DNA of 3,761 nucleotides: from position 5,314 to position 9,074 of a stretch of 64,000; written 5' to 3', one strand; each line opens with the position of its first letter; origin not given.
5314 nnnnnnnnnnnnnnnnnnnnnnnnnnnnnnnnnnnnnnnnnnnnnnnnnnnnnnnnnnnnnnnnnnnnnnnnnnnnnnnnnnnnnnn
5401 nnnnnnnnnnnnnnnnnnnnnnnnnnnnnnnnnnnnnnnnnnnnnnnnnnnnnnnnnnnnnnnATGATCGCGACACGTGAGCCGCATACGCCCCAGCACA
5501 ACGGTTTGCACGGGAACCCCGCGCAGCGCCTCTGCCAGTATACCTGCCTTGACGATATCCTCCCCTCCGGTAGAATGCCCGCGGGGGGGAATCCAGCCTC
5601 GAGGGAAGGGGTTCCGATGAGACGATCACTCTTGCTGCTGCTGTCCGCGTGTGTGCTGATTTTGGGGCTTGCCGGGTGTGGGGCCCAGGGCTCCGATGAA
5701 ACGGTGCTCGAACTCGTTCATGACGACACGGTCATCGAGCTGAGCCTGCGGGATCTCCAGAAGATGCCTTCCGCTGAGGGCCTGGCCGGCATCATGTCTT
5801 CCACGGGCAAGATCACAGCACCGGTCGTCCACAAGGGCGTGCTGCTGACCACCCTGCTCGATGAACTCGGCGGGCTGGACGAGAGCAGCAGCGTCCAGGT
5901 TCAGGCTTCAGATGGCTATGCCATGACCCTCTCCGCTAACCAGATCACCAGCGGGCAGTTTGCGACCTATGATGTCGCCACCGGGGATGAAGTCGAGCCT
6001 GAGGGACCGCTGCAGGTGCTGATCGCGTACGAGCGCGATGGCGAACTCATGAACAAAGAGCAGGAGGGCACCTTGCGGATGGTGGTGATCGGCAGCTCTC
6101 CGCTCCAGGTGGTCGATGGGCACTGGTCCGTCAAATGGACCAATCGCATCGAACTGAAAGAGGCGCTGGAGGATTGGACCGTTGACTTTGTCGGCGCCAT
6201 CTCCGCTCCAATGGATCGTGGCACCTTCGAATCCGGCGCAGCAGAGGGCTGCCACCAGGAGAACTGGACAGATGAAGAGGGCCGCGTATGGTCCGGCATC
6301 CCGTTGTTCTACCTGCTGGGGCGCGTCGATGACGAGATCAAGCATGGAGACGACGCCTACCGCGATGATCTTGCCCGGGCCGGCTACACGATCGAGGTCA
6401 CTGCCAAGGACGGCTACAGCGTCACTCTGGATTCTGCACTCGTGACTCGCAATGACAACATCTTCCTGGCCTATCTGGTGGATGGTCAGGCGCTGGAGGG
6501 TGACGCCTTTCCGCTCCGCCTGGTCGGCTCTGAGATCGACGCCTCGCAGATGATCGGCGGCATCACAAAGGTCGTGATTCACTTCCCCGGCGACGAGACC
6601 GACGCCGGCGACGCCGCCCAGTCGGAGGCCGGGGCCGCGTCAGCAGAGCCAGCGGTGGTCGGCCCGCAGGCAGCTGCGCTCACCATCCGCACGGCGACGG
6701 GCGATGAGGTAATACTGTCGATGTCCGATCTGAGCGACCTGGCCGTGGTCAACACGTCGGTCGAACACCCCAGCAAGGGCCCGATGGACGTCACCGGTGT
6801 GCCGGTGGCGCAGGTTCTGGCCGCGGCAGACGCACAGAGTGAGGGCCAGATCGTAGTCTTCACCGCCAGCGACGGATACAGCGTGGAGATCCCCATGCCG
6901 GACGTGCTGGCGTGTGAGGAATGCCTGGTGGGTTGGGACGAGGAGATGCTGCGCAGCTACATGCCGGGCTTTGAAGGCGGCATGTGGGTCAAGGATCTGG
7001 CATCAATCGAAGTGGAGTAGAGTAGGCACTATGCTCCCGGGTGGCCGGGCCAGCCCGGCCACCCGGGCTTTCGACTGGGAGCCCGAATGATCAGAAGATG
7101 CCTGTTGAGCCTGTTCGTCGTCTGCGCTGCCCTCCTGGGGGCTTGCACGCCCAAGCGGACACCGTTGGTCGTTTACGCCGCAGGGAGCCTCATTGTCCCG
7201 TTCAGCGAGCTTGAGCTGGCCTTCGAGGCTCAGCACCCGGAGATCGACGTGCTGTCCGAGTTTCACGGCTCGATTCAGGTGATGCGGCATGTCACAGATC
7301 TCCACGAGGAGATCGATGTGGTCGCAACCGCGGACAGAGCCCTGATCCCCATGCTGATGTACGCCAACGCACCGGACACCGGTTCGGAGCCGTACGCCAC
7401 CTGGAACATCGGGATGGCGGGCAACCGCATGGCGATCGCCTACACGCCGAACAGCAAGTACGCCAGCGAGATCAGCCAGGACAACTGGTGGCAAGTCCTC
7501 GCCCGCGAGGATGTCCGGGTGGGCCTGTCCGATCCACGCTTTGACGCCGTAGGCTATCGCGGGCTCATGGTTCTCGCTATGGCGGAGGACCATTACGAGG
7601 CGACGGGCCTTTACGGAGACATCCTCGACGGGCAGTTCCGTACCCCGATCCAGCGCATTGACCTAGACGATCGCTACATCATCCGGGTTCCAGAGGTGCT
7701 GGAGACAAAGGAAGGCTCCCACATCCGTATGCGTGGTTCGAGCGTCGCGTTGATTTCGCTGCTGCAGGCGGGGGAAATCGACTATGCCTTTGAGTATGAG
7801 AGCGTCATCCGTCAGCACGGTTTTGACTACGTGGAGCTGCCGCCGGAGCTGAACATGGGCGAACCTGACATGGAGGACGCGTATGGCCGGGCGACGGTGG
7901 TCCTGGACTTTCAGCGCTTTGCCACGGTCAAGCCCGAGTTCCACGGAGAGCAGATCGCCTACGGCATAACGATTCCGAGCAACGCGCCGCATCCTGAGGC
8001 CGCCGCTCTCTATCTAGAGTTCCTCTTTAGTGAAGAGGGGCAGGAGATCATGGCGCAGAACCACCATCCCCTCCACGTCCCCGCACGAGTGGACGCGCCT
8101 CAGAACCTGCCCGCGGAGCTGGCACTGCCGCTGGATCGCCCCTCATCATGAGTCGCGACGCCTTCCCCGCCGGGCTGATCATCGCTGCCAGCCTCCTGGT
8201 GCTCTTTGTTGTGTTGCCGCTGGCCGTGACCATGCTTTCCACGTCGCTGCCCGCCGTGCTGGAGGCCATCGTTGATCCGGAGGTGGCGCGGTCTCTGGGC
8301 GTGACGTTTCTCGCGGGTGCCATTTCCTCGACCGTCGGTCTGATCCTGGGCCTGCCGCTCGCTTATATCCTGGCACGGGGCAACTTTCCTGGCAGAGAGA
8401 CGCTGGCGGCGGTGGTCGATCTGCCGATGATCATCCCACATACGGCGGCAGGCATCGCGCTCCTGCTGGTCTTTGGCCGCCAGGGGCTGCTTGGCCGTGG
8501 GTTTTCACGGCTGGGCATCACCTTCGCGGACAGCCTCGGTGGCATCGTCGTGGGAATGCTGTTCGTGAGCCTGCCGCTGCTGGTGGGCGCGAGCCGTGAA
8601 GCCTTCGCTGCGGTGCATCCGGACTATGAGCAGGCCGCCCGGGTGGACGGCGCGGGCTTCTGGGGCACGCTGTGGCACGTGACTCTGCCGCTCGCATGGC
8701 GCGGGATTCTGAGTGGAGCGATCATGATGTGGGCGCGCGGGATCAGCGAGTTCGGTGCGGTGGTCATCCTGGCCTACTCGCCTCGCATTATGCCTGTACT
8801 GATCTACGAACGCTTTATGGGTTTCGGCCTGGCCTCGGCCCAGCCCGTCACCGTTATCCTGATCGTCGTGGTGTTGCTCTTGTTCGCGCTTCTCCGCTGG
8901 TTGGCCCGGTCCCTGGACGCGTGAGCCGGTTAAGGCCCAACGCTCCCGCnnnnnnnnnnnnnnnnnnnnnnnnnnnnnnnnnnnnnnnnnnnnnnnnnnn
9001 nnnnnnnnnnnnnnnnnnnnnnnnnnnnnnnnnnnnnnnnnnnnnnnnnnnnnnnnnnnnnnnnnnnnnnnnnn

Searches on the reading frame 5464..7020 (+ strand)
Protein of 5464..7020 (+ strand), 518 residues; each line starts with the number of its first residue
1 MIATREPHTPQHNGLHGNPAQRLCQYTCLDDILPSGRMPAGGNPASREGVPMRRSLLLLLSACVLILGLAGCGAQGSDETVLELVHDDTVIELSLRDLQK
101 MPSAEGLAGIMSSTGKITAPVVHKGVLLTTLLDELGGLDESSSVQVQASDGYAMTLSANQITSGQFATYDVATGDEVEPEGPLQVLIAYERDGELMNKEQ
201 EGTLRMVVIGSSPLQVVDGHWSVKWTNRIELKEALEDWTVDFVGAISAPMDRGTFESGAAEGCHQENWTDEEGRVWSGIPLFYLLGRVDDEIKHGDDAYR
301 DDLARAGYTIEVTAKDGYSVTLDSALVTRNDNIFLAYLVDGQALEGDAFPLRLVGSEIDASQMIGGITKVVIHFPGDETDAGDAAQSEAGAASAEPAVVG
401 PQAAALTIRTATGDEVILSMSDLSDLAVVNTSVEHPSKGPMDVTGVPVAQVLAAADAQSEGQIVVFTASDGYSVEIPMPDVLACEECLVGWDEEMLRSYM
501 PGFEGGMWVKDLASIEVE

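Call 61: search_protein_families(library=pfam, proteins=[window:5464-7020:+], max_evalue=0.00001)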
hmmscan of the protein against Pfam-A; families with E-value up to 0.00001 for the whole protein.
window:5464-7020:+ (518 aa): 1 family
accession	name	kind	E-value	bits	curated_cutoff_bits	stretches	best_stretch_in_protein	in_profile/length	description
PF00174.25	Oxidored_molyb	-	4.5e-18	65.8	24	0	91-233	24-162/169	Oxidoreductase molybdopterin binding domain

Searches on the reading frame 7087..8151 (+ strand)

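Call 61: search_protein_families(library=pfam, proteins=[window:7087-8151:+], max_evalue=0.00001)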
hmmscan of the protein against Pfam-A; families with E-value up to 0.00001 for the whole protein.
window:7087-8151:+ (354 aa): 2 families
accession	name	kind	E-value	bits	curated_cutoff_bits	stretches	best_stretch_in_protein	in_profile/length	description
PF13531.11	SBP_bac_11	-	1.2e-31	110.7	25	1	27-325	1-224/227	Bacterial extracellular solute-binding protein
PF01547.30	SBP_bac_1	-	7.5e-08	33.1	26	1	222-320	221-307/307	Bacterial extracellular solute-binding protein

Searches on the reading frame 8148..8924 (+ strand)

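Call 61: search_protein_families(library=pfam, proteins=[window:8148-8924:+], max_evalue=0.00001)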
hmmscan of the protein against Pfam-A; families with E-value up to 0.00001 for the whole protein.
window:8148-8924:+ (258 aa): 1 family
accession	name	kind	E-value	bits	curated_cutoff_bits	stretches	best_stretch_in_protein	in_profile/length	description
PF00528.27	BPD_transp_1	-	3.2e-17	63.3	26.4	1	68-257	1-179/184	Binding-protein-dependent transport system inner membrane component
